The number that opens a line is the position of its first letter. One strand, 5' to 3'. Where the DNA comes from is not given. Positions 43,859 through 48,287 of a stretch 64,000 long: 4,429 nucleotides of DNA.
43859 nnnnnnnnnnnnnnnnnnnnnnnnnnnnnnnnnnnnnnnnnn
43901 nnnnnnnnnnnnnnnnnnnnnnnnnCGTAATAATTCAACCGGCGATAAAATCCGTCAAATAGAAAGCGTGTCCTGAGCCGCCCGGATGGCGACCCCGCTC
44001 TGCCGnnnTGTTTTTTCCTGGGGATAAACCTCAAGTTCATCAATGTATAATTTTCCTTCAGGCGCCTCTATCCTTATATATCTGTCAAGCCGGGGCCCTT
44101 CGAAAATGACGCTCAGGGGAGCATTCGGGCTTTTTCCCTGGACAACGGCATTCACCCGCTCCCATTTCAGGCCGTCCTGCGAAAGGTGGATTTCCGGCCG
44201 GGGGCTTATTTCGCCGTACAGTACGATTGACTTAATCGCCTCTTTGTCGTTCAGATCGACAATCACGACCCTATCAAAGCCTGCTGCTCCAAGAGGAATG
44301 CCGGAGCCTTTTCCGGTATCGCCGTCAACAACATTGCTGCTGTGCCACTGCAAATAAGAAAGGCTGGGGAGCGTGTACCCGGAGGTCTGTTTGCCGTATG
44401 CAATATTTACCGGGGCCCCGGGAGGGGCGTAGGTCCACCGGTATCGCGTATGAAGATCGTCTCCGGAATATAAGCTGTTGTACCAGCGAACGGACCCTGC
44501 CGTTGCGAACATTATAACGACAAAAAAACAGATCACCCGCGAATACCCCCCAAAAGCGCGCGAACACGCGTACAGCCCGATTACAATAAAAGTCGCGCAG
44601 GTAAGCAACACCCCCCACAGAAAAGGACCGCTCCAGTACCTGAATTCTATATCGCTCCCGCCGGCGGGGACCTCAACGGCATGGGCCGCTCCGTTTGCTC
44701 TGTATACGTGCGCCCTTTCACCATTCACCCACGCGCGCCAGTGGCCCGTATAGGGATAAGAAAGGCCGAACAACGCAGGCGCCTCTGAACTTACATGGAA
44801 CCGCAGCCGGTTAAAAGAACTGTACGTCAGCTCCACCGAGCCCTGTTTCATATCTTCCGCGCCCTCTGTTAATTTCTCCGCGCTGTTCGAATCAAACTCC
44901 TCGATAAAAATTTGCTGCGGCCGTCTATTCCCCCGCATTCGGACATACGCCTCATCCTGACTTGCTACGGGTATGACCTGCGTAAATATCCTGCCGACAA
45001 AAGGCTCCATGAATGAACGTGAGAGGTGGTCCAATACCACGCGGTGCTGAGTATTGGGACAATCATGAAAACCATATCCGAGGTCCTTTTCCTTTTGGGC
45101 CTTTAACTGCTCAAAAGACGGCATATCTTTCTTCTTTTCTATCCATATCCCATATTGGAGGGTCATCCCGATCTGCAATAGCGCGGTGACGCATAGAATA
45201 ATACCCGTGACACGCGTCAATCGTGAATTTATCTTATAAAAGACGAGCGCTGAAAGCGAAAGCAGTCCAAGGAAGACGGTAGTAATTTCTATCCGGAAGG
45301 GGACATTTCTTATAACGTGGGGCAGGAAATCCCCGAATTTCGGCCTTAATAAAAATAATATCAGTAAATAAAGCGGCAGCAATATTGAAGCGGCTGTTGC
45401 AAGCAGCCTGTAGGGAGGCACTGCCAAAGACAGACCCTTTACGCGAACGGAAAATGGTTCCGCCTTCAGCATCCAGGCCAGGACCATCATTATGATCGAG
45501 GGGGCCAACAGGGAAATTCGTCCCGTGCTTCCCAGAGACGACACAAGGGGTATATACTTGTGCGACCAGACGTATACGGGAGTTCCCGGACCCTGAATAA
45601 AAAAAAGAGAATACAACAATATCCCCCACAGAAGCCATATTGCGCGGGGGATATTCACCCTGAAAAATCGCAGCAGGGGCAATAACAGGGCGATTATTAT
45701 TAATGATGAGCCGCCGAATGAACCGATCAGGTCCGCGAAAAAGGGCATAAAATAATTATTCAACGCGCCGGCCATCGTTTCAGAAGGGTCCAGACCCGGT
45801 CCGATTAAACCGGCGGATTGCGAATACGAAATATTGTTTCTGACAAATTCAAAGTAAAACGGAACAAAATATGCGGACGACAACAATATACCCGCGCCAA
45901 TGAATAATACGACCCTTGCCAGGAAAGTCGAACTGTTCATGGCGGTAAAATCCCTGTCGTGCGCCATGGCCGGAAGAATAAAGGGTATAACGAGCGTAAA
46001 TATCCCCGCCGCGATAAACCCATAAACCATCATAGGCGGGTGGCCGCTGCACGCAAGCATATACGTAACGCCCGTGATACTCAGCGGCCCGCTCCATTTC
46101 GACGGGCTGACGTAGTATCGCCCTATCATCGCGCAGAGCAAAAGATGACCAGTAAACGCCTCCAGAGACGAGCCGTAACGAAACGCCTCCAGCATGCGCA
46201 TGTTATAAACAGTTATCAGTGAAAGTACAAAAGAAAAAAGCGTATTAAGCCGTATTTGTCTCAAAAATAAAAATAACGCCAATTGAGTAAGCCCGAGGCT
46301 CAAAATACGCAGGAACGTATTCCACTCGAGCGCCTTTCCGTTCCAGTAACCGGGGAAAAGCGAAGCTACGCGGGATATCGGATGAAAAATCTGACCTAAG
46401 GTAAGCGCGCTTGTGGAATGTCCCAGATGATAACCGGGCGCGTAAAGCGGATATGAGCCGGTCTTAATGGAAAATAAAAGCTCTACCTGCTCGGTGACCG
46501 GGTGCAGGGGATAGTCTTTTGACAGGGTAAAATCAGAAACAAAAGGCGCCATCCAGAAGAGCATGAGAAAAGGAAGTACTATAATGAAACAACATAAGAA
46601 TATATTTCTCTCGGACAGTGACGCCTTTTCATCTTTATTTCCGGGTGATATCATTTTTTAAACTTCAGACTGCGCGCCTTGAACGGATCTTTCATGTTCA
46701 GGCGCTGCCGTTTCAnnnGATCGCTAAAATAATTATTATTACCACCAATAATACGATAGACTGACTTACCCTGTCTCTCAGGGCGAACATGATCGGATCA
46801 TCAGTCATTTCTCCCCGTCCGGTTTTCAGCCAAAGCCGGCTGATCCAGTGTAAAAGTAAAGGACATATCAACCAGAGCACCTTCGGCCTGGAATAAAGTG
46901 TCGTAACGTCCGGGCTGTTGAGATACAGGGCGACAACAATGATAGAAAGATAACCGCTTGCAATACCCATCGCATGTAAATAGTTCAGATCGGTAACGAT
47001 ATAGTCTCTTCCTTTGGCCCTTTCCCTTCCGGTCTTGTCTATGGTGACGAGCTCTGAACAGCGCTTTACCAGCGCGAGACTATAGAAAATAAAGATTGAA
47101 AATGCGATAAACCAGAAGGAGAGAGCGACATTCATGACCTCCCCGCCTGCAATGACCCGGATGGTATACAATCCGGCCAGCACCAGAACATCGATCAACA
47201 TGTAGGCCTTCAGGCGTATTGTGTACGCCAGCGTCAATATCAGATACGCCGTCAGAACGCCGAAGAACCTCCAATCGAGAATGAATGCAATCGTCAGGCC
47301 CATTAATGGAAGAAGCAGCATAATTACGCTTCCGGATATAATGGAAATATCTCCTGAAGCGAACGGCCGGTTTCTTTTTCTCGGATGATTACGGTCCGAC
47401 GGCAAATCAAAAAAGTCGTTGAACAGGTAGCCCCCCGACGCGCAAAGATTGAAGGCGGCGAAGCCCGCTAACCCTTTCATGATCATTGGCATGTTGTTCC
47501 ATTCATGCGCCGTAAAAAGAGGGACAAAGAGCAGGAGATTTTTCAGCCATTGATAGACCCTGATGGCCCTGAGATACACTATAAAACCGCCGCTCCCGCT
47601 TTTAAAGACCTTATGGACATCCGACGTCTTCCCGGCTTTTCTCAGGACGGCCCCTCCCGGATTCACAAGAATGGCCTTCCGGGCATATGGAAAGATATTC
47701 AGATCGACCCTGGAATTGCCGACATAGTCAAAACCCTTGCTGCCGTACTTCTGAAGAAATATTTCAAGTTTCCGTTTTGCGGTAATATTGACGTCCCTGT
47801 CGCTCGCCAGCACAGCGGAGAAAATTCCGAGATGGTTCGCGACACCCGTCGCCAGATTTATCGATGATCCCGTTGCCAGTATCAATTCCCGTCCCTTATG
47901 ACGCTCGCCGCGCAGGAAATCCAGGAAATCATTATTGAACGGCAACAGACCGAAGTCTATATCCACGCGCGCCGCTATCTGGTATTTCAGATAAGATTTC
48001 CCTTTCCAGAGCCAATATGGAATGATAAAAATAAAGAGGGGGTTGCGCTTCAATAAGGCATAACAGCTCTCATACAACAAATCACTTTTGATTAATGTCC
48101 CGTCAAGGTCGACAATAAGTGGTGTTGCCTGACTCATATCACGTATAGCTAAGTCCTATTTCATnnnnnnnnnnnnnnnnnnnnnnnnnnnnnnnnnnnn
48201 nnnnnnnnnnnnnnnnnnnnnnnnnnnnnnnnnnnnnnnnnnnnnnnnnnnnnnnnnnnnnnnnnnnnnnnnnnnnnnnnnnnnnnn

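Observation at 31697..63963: At least four GtrB/ArnC-type Und-P-sugar synthases and at least three GT-C transferases in 32 kb: parallel three-component periplasmic glycosylation systems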

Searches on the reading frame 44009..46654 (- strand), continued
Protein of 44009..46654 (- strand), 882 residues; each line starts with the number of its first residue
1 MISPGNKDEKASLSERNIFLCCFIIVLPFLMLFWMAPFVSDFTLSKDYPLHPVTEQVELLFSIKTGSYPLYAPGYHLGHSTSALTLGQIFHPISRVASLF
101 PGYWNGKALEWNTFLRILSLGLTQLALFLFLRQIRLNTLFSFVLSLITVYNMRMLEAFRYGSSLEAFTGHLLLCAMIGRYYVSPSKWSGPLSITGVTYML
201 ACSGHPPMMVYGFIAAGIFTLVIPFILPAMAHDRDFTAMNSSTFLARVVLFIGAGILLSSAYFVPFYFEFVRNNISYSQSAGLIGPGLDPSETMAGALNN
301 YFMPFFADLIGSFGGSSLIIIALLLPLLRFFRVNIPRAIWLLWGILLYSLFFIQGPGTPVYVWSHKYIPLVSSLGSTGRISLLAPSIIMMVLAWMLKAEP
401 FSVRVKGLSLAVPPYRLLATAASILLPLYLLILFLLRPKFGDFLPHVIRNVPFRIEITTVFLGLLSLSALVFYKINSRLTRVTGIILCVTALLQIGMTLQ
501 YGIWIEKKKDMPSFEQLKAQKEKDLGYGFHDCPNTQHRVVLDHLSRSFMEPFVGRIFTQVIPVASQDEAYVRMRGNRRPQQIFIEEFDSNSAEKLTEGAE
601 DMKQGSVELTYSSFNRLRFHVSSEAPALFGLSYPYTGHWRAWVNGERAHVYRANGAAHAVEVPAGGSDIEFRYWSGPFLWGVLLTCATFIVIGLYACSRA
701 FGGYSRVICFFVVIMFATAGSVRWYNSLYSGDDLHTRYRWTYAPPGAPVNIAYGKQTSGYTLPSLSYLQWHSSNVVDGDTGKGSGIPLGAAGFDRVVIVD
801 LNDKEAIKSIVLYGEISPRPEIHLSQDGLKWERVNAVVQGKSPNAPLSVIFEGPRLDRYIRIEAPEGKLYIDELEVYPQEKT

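Call 50: predict_structure(alignment_id=A2)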
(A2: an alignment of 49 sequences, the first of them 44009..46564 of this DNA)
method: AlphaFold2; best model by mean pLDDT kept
length: 852 residues; sequences in the alignment: 49
mean_pLDDT: 87.4   pTM: 0.87
mean pLDDT of the five models: 87.4, 86.1, 85.7, 84.7, 81.4
residues with pLDDT >= 90: 487; 70-90: 296; 50-70: 49; < 50: 20
segments of 3 or more residues with pLDDT < 50: 247-258, 733-739
pLDDT, mean of each block of 10 residues (from residue 1): 77 78 86 91 80 78 91 94 94 98 95 97 89 93 97 90 97 88 95 89 74 95 97 88 58 43 84 88 88 95 93 94 85 79 72 95 94 80 94 96 88 81 92 97 91 96 92 84 93 81 69 83 93 94 86 94 93 94 95 97 91 97 94 97 93 95 91 94 95 90 93 84 85 49 80 77 77 92 83 93 72 75 91 83 89 48
secondary structure, 60 per line:
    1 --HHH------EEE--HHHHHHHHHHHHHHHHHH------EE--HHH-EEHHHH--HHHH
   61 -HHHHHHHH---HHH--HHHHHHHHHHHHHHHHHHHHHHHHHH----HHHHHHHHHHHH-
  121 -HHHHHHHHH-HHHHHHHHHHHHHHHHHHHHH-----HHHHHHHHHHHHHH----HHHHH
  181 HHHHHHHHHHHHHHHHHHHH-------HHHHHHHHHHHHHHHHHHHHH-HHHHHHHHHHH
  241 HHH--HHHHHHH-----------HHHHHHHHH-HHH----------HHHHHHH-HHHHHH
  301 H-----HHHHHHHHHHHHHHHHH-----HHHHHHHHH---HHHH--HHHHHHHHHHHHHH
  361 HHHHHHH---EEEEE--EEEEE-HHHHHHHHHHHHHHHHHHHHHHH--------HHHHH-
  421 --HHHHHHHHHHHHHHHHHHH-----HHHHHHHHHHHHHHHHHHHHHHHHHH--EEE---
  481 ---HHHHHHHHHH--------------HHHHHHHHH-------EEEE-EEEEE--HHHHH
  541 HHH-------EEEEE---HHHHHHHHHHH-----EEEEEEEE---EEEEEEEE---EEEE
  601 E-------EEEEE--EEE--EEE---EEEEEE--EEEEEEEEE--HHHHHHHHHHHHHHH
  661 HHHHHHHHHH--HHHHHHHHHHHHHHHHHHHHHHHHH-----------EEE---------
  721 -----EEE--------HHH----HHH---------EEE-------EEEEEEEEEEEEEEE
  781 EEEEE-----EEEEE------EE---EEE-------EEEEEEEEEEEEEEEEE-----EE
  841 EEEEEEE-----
elements in order (helices of 4 or more, strands of 3 or more residues): E12-14 H17-34 H51-54 H57-60 H62-69 H78-103 H108-119 H122-130 H132-152 H158-171 H176-200 H208-228 H230-243 H246-252 H264-272 H287-293 H295-301 H307-323 H329-337 H341-344 H347-367 E371-375 E378-382 H384-406 H415-419 H423-441 H447-472 E475-477 H484-493 H508-516 E524-527 E529-533 H536-543 E551-555 H559-569 E575-582 E586-593 E597-601 E609-613 E616-618 E621-623 E627-632 E635-643 H646-670 H673-697 E709-711 E726-728 E756-758 E766-785 E791-795 E807-809 E817-833 E839-847

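Call 55: fold_search(model_id=the predicted structure, library=pdb)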
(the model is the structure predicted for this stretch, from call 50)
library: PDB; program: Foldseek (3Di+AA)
matches with E <= 10: 479; with E <= 0.001: 15
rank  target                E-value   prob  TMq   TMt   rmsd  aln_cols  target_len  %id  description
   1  6w98_A                4.3e-05  1.00  0.26  0.19  23.9       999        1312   11  Single-Particle Cryo-EM Structure of Arabinofuranosyltransferase AftD from Mycobacteria (released 2020-05-13)
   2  6wbx                  1.5e-04  0.99  0.23  0.17  23.7      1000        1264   12  Single-Particle Cryo-EM Structure of Arabinofuranosyltransferase AftD from Mycobacteria, Mutant R1389S Class 1 (released 2020-05-13)
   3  4a42_B                1.6e-04  1.00  0.12  0.73   3.6       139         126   19  CpGH89CBM32-6 produced by Clostridium perfringens (released 2012-04-04)
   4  6x0o                  1.9e-04  0.99  0.23  0.20  20.9       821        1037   10  Single-Particle Cryo-EM Structure of Arabinosyltransferase EmbB from Mycobacterium smegmatis (released 2020-06-10)
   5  6wby                  2.2e-04  0.99  0.25  0.18  23.5      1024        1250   11  Single-Particle Cryo-EM Structure of Arabinofuranosyltransferase AftD from Mycobacteria, Mutant R1389S Class 2 (released 2020-05-13)
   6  3lei                  3.2e-04  1.00  0.13  0.65   4.5       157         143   20  Lectin Domain of Lectinolysin complexed with Fucose (released 2010-12-29)
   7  3le0                  4.5e-04  1.00  0.13  0.67   3.7       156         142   19  Lectin Domain of Lectinolysin complexed with Glycerol (released 2010-12-29)
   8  6q63_A                5.4e-04  1.00  0.12  0.14   5.3       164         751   18  BT0459 (released 2019-05-08)
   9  7bvc_A                5.9e-04  0.99  0.25  0.21  18.9       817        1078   11  Cryo-EM structure of Mycobacterium smegmatis arabinosyltransferase EmbA-EmbB-AcpM2 in complex with ethambutol (released 2020-04-29)
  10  3lek_A                6.2e-04  1.00  0.13  0.68   3.6       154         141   19  Lectin Domain of Lectinolysin complexed with Lewis B Antigen (released 2010-12-29)
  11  4gwj_A                6.7e-04  1.00  0.13  0.66   4.2       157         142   21  His 62 mutant of the lectin binding domain of Lectinolysin complexed with Lewis b (released 2012-11-21)
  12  4a42_A                8.8e-04  1.00  0.12  0.71   3.3       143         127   19  CpGH89CBM32-6 produced by Clostridium perfringens (released 2012-04-04)
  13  3f2z                  9.2e-04  1.00  0.11  0.52   4.4       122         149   21  Crystal structure of the C-terminal domain of a chitobiase (BF3579) from Bacteroides fragilis, Northeast Structural Geno (released 2008-11-18)
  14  7bve_A                9.6e-04  0.96  0.22  0.19  19.2       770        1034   11  Cryo-EM structure of Mycobacterium smegmatis arabinosyltransferase EmbC2-AcpM2 in complex with ethambutol (released 2020-04-29)
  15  3wnn_A                9.6e-04  0.89  0.07  0.08  26.8       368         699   13  D308A mutant of Bacillus circulans T-3040 cycloisomaltooligosaccharide glucanotransferase complexed with isomaltooctao (released 2014-02-05)
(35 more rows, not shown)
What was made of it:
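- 44006..46654 (-): GT-C transferase 2: YfhO-family membrane domain plus a C-terminal CBM32/F-lectin-like carbohydrate-binding module. Foldseek best full-length hits are AftD, EmbB/A/C and ArnT (call 55).
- Checked: Its model's best full-length matches are AftD, EmbA/B/C and ArnT, with high probability but low TM-scores (call 55).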

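Call 87: search_solved_structures(query=A2, max_evalue=10)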
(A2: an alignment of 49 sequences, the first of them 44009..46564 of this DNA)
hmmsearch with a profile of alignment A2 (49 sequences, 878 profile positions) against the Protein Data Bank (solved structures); distinct sequences matched with E-value up to 10: 51.
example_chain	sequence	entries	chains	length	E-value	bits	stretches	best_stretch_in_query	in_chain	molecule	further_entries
4gwi_A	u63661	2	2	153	8.5e-17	63.8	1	736-876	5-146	Platelet aggregation factor Sm-hPAF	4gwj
3le0_A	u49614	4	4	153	1.4e-16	63.1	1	736-876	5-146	Platelet aggregation factor Sm-hPAF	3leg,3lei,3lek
3cqo_A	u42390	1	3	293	3.8e-15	58.3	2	741-875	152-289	FBP32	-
2j1r_A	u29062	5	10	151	3.9e-15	58.3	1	740-876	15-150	FUCOLECTIN-RELATED PROTEIN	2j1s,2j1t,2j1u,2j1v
2j22_A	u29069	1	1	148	2.9e-13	52.1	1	734-876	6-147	FUCOLECTIN-RELATED PROTEIN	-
1k12_A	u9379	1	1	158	4.2e-08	35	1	740-873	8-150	LECTIN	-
4a42_A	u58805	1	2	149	4.3e-08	35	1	741-875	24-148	ALPHA-N-ACETYLGLUCOSAMINIDASE FAMILY PROTEIN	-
2orx_A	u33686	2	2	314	4.1e-06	28.4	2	785-837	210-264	Neuropilin-1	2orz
9s56_A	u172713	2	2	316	4.1e-06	28.4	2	785-837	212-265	Neuropilin-1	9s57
8c5g_A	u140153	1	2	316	4.1e-06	28.4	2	785-837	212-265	Neuropilin-1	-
2qqi_A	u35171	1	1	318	4.2e-06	28.4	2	785-837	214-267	Neuropilin-1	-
9eou_A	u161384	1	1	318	4.2e-06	28.4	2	785-837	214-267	Neuropilin-1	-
7m0r_E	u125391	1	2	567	1.1e-05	27.1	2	783-837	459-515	Neuropilin-1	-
4gz9_A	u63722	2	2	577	1.1e-05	27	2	783-837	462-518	Neuropilin-1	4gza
2qqm_A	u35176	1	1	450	1.3e-05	26.7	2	785-837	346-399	Neuropilin-1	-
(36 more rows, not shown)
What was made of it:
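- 44006..46654 (-): Profile hits to fucolectins at E 1e-17 (call 87).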

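Call 88: search_protein_families(library=pfam, alignment_id=A2, max_evalue=0.01)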
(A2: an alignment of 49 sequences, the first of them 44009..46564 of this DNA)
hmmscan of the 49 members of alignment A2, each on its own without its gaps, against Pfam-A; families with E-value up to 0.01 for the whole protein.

A. member 1, window:44009-46564:- (852 aa): 3 families
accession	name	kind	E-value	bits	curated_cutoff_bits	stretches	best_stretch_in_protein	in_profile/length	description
PF09586.16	YfhO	-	1.8e-08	33.7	28.5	1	560-655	739-835/835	Bacterial membrane protein YfhO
PF00754.31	F5_F8_type_C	-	0.00043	20.9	28.2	1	739-836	11-114/127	F5/8 type C domain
PF22633.2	F5_F8_type_C_2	-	0.00078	20.5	27.8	1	744-832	1-91/91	NedA-like, galactose-binding domain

B. families by the number of members that match (of 49 scanned): 8 families
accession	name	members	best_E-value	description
PF09586.16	YfhO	46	2.1e-12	Bacterial membrane protein YfhO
PF00754.31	F5_F8_type_C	44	1.3e-12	F5/8 type C domain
PF22633.2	F5_F8_type_C_2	41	2.6e-12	NedA-like, galactose-binding domain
PF03601.19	Cons_hypoth698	1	0.00043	Conserved hypothetical protein 698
PF13129.11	DUF3953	1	0.001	Protein of unknown function (DUF3953)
PF02937.20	COX6C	1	0.0036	Cytochrome c oxidase subunit VIc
PF04144.18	SCAMP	1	0.0073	SCAMP family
PF02936.19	COX4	1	0.0084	Cytochrome c oxidase subunit IV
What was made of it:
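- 44006..46654 (-): 46 of 49 family members hit YfhO (call 88).
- On YfhO family (PF09586): 46 of 49 homologs also match (call 88).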

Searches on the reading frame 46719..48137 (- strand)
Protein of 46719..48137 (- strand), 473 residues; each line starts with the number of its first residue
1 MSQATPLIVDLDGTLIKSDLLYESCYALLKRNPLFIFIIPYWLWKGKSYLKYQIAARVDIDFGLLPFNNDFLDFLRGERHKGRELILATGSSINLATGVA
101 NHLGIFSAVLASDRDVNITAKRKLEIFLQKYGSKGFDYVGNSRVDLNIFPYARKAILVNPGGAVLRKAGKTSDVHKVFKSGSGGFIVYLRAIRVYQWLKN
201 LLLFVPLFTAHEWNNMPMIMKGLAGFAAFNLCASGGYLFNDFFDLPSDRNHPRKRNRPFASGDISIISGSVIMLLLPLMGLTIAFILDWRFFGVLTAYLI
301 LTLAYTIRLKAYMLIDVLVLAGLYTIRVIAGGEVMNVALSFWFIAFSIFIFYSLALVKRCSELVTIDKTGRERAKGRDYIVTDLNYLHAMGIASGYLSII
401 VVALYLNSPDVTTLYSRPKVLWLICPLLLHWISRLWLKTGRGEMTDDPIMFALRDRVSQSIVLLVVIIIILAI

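Call 4: search_protein_families(library=pfam, proteins=[window:46719-48137:-])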
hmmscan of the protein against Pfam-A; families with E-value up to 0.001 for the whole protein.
window:46719-48137:- (473 aa): 2 families
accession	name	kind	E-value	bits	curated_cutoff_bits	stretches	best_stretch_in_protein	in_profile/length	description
PF01040.23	UbiA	-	4.5e-19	69.2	34.2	1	213-384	16-181/250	UbiA prenyltransferase family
PF12710.13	HAD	-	2.2e-06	28.7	27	1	8-121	2-142/189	haloacid dehalogenase-like hydrolase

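Call 8: search_protein_families(library=ncbifam, proteins=[window:46719-48137:-], max_evalue=0.01)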
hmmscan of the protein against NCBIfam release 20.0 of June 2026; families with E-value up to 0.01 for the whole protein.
window:46719-48137:- (473 aa): 17 families
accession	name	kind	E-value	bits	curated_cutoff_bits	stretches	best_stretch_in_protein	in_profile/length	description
NF006088.0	PRK08238.1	equivalog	3.8e-183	609.5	351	1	3-473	10-480/482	UbiA family prenyltransferase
NF008978.0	PRK12324.1-4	equivalog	2.4e-43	148.3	207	1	185-473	32-319/322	decaprenyl-phosphate phosphoribosyltransferase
NF008977.0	PRK12324.1-2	equivalog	1.5e-39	136.2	234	1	187-471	4-287/297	decaprenyl-phosphate phosphoribosyltransferase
NF008976.0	PRK12324.1-1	equivalog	9.5e-33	113.9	474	1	189-468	22-298/306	decaprenyl-phosphate phosphoribosyltransferase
NF009523.0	PRK12884.1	equivalog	5.3e-15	55.4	269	1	215-351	33-167/279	prenyltransferase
TIGR01474.1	ubiA_proteo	equivalog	1.2e-07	31.5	275.45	1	188-320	4-140/282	4-hydroxybenzoate octaprenyltransferase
NF009522.0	PRK12883.1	equivalog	1.6e-07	31.1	353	1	214-332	31-147/279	geranylgeranylglycerol-phosphate geranylgeranyltransferase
TIGR01473.1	cyoE_ctaB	equivalog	8.7e-07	29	210.3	1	223-317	38-134/281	heme o synthase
NF009521.0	PRK12882.1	equivalog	2.2e-06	27.1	296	1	206-358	27-173/280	geranylgeranylglycerol-phosphate geranylgeranyltransferase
NF035940.1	prenyl_rel_EboC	equivalog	1.1e-05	25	250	1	233-352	52-169/292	UbiA-like protein EboC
TIGR01475.1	ubiA_other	subfamily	2e-05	24.2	180.8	1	206-350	25-165/282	UbiA-like polyprenyltransferase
NF005742.0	PRK07566.1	equivalog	2e-05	23.9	313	1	231-355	77-202/315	chlorophyll synthase ChlG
NF009525.0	PRK12887.1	equivalog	0.00036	20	226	1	240-343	74-171/310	homogentisate phytyltransferase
TIGR01476.1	chlor_syn_BchG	subfamily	0.00045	19.8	212.3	1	239-335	57-156/283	(bacterio)chlorophyll synthase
NF009514.0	PRK12873.1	equivalog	0.00066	19.1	246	1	233-288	60-115/297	4-hydroxybenzoate polyprenyltransferase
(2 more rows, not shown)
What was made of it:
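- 46716..48137 (-): Donor synthase 2: HAD phosphatase fused to a UbiA-type polyprenyl-phosphate phosphoribosyltransferase. Predicted product is polyprenyl-P-ribofuranose. NF006088, 609.5 bits, above the 351-bit cut-off (call 8).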

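Call 59: search_solved_structures(query=window:46719-48137:-, max_evalue=0.001, show_alignments=1)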
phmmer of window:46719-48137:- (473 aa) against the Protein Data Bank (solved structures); distinct sequences matched with E-value up to 0.001: 2.
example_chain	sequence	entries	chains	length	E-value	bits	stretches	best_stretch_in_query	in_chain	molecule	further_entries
8j8j_D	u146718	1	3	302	2e-25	92.8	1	189-466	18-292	Decaprenyl-phosphate phosphoribosyltransferase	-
8j8k_A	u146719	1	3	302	1.7e-16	63.3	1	189-466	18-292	Decaprenyl-phosphate phosphoribosyltransferase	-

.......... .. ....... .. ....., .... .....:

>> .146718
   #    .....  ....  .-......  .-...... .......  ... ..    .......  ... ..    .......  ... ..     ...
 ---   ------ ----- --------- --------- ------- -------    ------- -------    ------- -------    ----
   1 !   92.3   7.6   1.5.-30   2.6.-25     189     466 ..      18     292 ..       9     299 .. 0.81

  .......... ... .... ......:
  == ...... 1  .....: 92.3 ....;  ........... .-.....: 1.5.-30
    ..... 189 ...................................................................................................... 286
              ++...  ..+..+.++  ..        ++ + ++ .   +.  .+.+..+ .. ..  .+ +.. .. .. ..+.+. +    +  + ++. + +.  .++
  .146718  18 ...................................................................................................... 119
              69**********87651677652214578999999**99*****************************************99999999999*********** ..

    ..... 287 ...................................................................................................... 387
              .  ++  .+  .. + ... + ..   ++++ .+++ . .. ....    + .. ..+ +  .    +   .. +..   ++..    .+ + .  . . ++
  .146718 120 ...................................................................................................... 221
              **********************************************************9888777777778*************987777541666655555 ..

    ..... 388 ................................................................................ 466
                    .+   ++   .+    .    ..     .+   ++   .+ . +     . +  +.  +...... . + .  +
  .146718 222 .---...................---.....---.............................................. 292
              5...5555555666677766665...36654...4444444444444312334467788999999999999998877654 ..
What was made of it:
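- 46716..48137 (-): The UbiA part aligns to M. tuberculosis Rv3806c (8j8j) at E 2e-25 with the NDxxDxxxD motif retained (call 59).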
